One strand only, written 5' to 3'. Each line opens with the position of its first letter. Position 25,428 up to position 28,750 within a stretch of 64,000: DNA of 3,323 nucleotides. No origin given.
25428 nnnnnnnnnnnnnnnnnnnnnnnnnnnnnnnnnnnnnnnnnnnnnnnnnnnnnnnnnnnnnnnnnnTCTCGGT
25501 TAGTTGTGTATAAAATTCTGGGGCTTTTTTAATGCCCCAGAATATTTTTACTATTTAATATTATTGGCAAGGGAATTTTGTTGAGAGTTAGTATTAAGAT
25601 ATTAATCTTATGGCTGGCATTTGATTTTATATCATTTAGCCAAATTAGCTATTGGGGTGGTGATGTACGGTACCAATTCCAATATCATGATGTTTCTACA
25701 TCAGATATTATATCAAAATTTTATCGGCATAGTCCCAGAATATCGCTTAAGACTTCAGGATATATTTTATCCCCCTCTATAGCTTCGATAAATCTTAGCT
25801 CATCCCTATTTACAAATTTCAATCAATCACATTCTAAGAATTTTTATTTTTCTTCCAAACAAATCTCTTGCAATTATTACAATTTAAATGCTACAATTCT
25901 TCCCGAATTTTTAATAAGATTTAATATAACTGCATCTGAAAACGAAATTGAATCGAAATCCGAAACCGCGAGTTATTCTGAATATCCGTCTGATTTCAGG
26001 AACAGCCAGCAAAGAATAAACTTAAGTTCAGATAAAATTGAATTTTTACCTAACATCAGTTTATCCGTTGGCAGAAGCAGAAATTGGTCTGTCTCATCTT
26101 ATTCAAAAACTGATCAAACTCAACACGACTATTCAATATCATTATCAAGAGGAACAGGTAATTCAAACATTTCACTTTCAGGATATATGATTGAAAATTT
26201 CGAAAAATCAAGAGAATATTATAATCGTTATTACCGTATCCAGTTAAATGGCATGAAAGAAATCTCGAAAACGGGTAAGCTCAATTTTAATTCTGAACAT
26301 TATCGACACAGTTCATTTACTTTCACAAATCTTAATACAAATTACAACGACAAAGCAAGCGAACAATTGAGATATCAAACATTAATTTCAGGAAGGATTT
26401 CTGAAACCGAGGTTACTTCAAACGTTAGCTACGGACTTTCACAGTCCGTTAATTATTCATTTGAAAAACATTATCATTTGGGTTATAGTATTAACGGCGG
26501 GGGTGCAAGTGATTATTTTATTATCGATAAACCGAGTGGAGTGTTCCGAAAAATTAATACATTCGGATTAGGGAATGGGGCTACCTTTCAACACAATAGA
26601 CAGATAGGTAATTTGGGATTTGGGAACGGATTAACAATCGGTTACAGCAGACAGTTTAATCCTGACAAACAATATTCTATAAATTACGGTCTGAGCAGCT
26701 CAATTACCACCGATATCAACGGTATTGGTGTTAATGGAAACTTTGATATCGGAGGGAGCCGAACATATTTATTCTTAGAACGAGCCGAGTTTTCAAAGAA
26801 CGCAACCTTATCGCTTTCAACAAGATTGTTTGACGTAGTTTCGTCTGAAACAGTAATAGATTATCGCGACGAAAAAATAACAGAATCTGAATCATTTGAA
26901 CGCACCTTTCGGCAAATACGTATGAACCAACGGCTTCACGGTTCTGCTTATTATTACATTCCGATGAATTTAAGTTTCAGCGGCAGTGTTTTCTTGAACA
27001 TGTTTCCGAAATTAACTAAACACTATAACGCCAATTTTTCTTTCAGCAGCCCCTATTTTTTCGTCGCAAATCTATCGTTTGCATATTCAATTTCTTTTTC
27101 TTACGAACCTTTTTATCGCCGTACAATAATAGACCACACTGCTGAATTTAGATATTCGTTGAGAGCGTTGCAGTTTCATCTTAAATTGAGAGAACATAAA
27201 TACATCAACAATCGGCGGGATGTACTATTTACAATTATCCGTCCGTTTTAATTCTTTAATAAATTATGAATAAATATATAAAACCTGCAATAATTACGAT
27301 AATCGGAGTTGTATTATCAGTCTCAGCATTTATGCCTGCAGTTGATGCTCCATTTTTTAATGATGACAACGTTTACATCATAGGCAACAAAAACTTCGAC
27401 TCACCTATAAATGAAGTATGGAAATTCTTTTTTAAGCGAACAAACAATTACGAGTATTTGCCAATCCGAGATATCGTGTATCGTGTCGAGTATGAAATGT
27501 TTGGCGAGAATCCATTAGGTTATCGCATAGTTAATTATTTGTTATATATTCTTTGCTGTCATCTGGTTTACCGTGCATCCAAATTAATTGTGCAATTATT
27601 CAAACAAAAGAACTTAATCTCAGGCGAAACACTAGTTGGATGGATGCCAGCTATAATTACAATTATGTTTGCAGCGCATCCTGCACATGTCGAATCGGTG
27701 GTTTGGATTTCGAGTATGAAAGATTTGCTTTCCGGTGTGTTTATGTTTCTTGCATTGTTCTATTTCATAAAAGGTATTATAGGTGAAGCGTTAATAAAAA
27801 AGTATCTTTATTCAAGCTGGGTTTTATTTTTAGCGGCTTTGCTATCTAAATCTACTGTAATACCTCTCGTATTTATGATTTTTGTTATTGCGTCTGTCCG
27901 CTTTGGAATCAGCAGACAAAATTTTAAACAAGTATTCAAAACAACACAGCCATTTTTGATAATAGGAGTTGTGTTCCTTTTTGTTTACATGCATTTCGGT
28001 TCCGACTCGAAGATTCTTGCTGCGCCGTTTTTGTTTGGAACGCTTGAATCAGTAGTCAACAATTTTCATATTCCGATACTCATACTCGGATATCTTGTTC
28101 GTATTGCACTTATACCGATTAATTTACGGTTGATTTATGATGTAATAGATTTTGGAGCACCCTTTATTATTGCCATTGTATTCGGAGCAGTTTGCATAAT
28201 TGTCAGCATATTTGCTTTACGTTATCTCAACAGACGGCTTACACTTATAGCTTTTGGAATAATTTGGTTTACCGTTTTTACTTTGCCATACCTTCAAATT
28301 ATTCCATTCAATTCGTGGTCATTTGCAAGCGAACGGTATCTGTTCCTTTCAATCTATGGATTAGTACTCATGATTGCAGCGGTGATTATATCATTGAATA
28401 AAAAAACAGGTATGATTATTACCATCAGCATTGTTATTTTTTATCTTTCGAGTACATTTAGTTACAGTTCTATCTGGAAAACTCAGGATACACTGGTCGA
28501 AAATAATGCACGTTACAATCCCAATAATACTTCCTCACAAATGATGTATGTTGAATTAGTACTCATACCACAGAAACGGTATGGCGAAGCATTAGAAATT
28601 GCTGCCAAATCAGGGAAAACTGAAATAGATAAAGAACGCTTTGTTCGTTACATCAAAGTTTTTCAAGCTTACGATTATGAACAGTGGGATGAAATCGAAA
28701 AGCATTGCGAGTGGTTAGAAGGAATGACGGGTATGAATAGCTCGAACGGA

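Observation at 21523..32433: Porin-cytochrome-like gene cluster: three multiheme cytochromes (8, 4 and about 10 hemes) interleaved with outer-membrane barrel candidates and a PMT-like membrane protein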

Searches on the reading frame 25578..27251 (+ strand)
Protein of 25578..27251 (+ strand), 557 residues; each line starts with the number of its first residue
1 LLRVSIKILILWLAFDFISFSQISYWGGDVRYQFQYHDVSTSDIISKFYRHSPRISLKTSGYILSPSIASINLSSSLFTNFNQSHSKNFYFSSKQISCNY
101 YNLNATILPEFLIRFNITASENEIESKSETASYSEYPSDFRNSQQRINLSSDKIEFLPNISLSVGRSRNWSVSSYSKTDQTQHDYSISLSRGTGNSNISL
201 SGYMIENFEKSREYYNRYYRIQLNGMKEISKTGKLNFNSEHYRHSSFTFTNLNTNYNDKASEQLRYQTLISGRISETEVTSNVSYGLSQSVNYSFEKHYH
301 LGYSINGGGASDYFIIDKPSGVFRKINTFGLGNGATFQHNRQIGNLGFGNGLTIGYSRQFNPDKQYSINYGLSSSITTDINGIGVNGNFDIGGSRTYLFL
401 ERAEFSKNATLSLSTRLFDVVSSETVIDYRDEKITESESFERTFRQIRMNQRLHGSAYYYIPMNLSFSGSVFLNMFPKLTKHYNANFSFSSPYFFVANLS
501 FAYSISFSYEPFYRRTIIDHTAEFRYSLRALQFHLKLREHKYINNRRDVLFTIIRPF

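Call 3: search_protein_families(library=pfam, proteins=[window:25578-27251:+], max_evalue=0.1)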
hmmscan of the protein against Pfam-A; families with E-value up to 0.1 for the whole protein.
window:25578-27251:+ (557 aa): 1 family
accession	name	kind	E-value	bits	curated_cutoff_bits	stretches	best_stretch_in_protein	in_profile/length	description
PF19454.4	DUF5992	-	0.001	19.5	23.8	1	174-241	29-95/106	Family of unknown function (DUF5992)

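Call 4: search_protein_families(library=ncbifam, proteins=[window:25578-27251:+], max_evalue=0.1)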
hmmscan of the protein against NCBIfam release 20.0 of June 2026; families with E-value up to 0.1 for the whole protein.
window:25578-27251:+ (557 aa): 0 families

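Call 22: find_homologous_proteins(query=window:25578-27251:+, max_evalue=0.001)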
Query window:25578-27251:+ (557 aa): 3 proteins with E <= 0.001 among 8000 candidates.
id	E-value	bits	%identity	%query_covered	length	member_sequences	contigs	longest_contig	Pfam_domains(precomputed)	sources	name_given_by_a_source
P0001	0.0e+0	1223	100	100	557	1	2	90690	-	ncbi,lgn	-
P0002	1.5e-268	910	72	100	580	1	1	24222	-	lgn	-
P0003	1.5e-237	808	79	81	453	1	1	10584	-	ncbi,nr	ncbi:MAG: hypothetical protein QME52_11630 [Bacteroidota bacterium]|nr:hypothetical protein [Bactero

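Call 35: search_protein_representatives(alignment_id=A1)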
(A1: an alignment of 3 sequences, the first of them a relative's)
Query: 3 sequences, 557 profile positions. Proteins with E-value up to 0.001 (for the whole library): 38; up to 1e-10: 35; up to 1e-30: 27. The best 38 are listed.
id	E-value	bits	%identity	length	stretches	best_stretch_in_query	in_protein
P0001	0.0e+00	1190.1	-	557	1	1-557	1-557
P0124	2.4e-97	343.3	-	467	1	93-557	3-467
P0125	4.6e-86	306.1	-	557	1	3-557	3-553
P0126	1.5e-85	304.4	-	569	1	7-557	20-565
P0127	1.8e-79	284.4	-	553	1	3-557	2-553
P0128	6.4e-78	279.2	-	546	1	10-557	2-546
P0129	2.0e-67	244.6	-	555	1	6-557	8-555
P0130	2.3e-67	244.4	-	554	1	20-557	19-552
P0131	8.1e-67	242.6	-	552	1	6-557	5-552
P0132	2.3e-66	241.1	-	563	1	11-557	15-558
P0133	4.2e-65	236.9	-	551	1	5-557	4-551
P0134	5.5e-62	226.6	-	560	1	11-557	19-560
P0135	2.8e-57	211.1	-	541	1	19-557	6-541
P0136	3.1e-56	207.6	-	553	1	9-557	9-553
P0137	1.4e-55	205.5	-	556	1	12-557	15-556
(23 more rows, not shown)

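Call 49: predict_structure(alignment_id=A3)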
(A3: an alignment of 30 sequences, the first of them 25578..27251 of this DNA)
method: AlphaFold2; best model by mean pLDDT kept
length: 557 residues; sequences in the alignment: 30
mean_pLDDT: 90.5   pTM: 0.66
mean pLDDT of the five models: 90.5, 90.4, 90.4, 89.6, 89.2
residues with pLDDT >= 90: 398; 70-90: 131; 50-70: 24; < 50: 4
segments of 3 or more residues with pLDDT < 50: 16-19
pLDDT, mean of each block of 10 residues (from residue 1): 66 54 88 96 91 96 86 95 89 93 93 94 86 66 96 87 96 84 96 91 95 92 95 94 92 95 94 92 95 91 96 82 88 95 92 95 93 94 93 93 95 88 95 88 93 85 91 90 94 87 95 92 94 97 94 95
secondary structure, 60 per line:
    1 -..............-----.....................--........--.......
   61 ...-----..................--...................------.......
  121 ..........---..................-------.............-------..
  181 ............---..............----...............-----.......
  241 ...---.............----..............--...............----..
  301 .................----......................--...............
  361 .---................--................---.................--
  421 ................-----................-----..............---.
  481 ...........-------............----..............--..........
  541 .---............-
elements in order: H2-15 E21-41 E44-51 E54-63 E69-86 E89-107 E114-130 E134-151 E159-171 E179-192 E196-209 E214-228 E234-243 E247-259 E264-277 E280-294 E299-317 E322-343 E346-361 E365-380 E383-398 E402-418 E421-436 E442-457 E463-476 E480-491 E499-510 E515-528 E531-541 E545-556

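Call 55: fold_search(model_id=the predicted structure, library=pdb)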
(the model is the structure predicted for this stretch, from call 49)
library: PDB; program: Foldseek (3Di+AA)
matches with E <= 10: 743; with E <= 0.001: 224
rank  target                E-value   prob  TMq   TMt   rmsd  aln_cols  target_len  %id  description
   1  4epa                  1.1e-07  1.00  0.33  0.30  19.1       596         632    9  The crystal structure of the ferric yersiniabactin uptake receptor FyuA from Yersinia pestis (released 2012-06-20)
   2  9c4o                  1.1e-07  1.00  0.28  0.25  17.7       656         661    9  Cryo-EM structure of PqqU with ligand PQQ (released 2024-06-19)
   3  5nec_B                1.2e-07  1.00  0.26  0.24  17.5       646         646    9  Crystal structure of the siderophore receptor PiuD from Pseudomonas aeruginosa (released 2018-02-07)
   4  2hdi_A                2.2e-07  1.00  0.38  0.36  16.2       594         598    8  Crystal structure of the Colicin I receptor Cir from E.coli in complex with receptor binding domain of Colicin Ia. (released 2007-05-08)
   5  5nec_A                2.2e-07  1.00  0.27  0.24  19.0       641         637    9  Crystal structure of the siderophore receptor PiuD from Pseudomonas aeruginosa (released 2018-02-07)
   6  9gbc_A                3.4e-07  1.00  0.39  0.34  18.9       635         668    9  Bacteroides thetaiotaomicron siderophore transporter XusA in complex with surface-exposed lipoprotein XusB (released 2025-08-06)
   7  6r2q_B                3.4e-07  1.00  0.38  0.34  16.2       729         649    9  Structure of the Mtr complex (released 2020-04-22)
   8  3rgn                  4.5e-07  1.00  0.28  0.28  15.4       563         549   10  Crystal structure of spin-labeled BtuB W371R1 (released 2011-10-26)
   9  6z9n_C                5.2e-07  1.00  0.31  0.28  16.8       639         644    8  Copper transporter OprC (released 2021-06-30)
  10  5fp1                  5.2e-07  1.00  0.27  0.24  21.1       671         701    9  Crystal structure of the siderophore receptor PiuA from Acinetobacter baumannii (released 2016-05-11)
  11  6fom_B                6.0e-07  1.00  0.31  0.27  17.3       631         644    8  Copper transporter OprC (released 2019-03-13)
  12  5fok_B                6.3e-07  1.00  0.27  0.24  19.3       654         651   10  Crystal structure of the siderophore receptor PiuA from Pseudomonas aeruginosa (released 2016-05-11)
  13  1nqh                  6.9e-07  1.00  0.28  0.27  14.0       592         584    9  OUTER MEMBRANE COBALAMIN TRANSPORTER (BTUB) FROM E. COLI, WITH BOUND CALCIUM AND CYANOCOBALAMIN (VITAMIN B12) SUBSTRATE (released 2003-04-29)
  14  8blw_A                8.0e-07  1.00  0.31  0.29  17.2       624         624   10  Vitamin B12 transporter BtuB1 with lipoprotein BtuG1 from B. theta (released 2023-08-16)
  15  6z8z_B                8.0e-07  1.00  0.31  0.27  17.1       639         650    8  Copper transporter OprC (released 2021-06-09)
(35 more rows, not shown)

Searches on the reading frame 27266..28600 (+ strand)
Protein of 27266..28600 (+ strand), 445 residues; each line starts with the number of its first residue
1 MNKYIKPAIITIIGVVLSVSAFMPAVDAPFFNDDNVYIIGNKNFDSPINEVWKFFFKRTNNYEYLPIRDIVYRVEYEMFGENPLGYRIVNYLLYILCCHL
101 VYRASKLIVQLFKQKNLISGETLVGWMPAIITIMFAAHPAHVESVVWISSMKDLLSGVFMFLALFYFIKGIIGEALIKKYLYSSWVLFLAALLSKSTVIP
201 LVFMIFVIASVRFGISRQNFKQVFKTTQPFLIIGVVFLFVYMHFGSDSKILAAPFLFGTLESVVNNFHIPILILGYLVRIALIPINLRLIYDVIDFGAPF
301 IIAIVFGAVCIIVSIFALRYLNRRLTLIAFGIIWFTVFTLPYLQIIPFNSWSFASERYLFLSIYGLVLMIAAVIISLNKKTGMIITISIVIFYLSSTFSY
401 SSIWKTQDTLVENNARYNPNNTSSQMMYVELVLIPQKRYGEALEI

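Call 71: search_protein_families(library=pfam, proteins=[window:27266-28600:+], max_evalue=1)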
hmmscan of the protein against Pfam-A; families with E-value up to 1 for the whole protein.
window:27266-28600:+ (445 aa): 0 families

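Call 92: search_solved_structures(query=A6, max_evalue=10, show_alignments=1)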
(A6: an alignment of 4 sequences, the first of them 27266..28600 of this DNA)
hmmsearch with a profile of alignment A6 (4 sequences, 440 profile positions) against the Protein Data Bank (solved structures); distinct sequences matched with E-value up to 10: 0.

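Call 93: search_protein_families(library=pfam, alignment_id=A6, max_evalue=10)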
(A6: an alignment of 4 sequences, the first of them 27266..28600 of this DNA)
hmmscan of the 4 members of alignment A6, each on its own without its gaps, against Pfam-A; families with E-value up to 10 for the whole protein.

A. member 1, window:27266-28600:+ (445 aa): 1 family
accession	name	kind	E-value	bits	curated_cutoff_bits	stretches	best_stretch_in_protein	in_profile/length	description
PF08253.16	Leader_Erm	-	1.2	10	21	0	203-213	4-14/19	Erm Leader peptide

B. families by the number of members that match (of 4 scanned): 5 families
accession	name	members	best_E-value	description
PF08409.16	TMTC_DUF1736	2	0.00039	Protein O-mannosyl-transferase TMTC, DUF1736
PF05421.16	DUF751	1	0.025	Protein of unknown function (DUF751)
PF19941.4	DUF6403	1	0.44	Family of unknown function (DUF6403)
PF11859.13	DUF3379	1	0.54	Protein of unknown function (DUF3379)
PF08253.16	Leader_Erm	1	1.2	Erm Leader peptide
